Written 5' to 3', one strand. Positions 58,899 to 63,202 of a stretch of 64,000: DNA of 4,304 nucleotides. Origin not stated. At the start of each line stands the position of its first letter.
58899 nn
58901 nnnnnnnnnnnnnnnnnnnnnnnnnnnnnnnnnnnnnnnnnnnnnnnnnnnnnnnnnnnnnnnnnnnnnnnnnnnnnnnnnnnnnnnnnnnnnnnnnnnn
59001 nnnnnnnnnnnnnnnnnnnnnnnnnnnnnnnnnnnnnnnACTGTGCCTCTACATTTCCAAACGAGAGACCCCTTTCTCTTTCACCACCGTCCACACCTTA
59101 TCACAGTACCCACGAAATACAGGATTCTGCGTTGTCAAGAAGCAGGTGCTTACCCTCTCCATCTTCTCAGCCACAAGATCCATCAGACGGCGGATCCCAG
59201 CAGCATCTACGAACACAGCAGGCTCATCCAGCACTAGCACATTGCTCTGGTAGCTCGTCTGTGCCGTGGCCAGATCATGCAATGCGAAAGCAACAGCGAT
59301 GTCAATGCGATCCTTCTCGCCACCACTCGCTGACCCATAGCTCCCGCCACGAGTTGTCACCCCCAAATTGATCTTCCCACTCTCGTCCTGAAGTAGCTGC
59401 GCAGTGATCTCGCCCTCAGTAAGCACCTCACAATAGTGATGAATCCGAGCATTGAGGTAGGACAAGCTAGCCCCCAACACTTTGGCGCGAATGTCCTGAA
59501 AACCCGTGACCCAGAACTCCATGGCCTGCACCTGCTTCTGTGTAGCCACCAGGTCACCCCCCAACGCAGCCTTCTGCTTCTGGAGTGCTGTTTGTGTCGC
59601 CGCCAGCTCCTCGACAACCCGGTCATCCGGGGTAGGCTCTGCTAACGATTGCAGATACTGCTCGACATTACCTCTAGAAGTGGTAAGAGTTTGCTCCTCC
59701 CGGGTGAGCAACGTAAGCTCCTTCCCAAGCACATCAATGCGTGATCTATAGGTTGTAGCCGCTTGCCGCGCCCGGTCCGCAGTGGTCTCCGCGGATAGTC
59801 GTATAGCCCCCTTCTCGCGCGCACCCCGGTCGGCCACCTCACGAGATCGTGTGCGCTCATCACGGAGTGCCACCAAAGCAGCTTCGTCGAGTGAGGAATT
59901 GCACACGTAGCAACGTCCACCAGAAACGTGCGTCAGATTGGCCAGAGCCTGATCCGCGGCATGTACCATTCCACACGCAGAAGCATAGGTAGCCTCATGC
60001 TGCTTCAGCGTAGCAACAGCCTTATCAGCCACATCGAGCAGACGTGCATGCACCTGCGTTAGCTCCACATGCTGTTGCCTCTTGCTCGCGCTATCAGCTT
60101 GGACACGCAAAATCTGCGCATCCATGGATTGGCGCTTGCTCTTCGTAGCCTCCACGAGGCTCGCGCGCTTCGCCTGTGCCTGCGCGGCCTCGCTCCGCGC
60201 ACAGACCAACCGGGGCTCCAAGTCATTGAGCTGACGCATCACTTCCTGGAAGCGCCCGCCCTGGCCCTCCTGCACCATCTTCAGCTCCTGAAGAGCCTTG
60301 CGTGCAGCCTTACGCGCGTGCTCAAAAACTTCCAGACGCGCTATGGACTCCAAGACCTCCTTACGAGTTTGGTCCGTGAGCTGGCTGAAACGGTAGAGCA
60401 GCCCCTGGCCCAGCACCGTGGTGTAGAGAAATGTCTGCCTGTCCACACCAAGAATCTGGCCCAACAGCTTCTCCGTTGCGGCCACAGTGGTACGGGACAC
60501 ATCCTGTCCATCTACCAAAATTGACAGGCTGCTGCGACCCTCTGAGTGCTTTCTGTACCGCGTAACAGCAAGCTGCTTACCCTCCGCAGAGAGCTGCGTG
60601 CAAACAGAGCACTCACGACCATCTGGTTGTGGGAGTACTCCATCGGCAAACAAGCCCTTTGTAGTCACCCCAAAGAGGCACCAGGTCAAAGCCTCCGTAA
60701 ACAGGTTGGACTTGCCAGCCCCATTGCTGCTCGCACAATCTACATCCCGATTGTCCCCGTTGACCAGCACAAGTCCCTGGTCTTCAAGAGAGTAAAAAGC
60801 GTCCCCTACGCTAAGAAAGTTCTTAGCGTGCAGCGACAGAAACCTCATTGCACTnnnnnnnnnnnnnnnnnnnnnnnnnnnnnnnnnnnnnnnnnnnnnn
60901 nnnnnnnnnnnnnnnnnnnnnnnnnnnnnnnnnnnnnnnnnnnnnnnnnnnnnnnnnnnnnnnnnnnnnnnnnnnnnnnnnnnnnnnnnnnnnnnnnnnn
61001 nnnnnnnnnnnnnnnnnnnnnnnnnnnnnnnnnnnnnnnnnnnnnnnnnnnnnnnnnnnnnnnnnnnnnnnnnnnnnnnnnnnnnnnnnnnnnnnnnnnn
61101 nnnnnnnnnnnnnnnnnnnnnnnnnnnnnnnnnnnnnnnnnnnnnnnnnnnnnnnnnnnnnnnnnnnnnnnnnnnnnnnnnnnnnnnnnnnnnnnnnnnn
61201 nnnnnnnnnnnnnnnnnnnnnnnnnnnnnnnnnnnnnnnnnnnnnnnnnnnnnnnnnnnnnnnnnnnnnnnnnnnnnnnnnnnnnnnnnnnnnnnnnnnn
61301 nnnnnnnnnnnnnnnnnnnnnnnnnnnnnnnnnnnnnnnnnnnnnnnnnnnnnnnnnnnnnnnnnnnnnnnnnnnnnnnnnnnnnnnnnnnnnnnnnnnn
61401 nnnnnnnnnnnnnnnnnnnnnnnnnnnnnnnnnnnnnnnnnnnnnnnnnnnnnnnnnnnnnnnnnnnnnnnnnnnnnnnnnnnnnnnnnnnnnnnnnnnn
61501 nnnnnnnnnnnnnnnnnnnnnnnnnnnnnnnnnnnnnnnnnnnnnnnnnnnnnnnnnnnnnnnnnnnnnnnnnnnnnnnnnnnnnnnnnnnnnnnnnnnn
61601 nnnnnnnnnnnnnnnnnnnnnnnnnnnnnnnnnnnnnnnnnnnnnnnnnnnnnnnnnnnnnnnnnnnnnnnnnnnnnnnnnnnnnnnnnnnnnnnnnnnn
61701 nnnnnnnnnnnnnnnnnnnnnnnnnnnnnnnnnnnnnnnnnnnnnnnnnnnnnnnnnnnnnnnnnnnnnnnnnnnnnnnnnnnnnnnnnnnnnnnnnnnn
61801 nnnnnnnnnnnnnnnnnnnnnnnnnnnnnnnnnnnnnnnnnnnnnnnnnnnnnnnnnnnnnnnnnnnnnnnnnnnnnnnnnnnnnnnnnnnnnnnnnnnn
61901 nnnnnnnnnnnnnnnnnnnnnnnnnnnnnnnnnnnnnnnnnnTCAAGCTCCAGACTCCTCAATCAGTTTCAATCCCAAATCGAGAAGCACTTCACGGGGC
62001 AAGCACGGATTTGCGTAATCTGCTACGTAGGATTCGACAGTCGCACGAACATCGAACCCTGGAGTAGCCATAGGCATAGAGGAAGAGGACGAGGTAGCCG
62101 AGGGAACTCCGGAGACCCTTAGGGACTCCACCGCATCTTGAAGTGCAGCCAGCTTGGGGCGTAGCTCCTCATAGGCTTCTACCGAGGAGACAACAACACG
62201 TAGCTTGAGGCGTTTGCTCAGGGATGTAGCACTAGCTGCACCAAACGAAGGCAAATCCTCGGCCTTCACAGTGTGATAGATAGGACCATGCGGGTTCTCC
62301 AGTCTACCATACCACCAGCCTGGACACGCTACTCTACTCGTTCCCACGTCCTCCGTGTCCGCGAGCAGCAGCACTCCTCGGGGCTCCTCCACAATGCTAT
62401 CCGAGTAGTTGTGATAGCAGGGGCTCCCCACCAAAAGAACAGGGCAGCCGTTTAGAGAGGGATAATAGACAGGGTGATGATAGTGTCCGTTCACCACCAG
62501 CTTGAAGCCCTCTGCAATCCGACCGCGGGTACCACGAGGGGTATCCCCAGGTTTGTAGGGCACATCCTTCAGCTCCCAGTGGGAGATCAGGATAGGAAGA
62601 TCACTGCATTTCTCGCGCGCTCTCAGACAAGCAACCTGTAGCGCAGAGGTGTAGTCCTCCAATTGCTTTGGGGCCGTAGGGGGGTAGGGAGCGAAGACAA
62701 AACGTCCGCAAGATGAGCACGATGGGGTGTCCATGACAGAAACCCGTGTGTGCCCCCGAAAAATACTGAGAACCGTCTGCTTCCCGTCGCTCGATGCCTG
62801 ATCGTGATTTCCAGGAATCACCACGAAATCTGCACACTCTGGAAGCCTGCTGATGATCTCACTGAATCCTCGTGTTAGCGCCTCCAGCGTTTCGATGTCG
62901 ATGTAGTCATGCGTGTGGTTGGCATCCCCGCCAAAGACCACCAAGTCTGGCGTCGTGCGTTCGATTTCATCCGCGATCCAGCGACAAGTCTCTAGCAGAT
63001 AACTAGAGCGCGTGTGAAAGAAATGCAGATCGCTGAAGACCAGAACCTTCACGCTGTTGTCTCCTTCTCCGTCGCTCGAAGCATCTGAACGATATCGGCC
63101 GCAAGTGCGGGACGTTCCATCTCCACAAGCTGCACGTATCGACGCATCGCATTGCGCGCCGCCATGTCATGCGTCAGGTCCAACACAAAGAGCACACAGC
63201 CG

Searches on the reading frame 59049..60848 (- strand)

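Call 13: search_protein_families(library=phrogs, proteins=[window:59049-60848:-], max_evalue=0.001)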
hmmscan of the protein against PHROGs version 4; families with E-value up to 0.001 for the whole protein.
window:59049-60848:- (599 aa): 3 families
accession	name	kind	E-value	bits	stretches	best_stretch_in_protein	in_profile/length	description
phrog_77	-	DNA, RNA and nucleotide metabolism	2.1e-77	262.5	1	1-598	296-953/967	SbcC-like subunit of palindrome specific endonuclease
phrog_21388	-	DNA, RNA and nucleotide metabolism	1.6e-24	87.4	1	1-119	2-119/126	exonuclease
phrog_293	-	moron, auxiliary metabolic gene and host takeover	2.7e-05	23.3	1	508-592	270-346/1058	ABC transporter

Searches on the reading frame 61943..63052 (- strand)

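Call 13: search_protein_families(library=phrogs, proteins=[window:61943-63052:-], max_evalue=0.001)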
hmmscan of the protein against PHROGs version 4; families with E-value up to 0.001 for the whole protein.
window:61943-63052:- (369 aa): 4 families
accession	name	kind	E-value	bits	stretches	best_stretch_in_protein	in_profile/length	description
phrog_100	-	DNA, RNA and nucleotide metabolism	6e-21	75.6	1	1-365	29-373/989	SbcD-like subunit of palindrome specific endonuclease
phrog_1649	-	other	2.1e-05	24.3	0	1-100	36-114/308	metallo-phosphoesterase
phrog_547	-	other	0.00023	21.4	0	1-99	29-126/245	phosphoesterase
phrog_284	-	DNA, RNA and nucleotide metabolism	0.00053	20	0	56-93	211-251/398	exonuclease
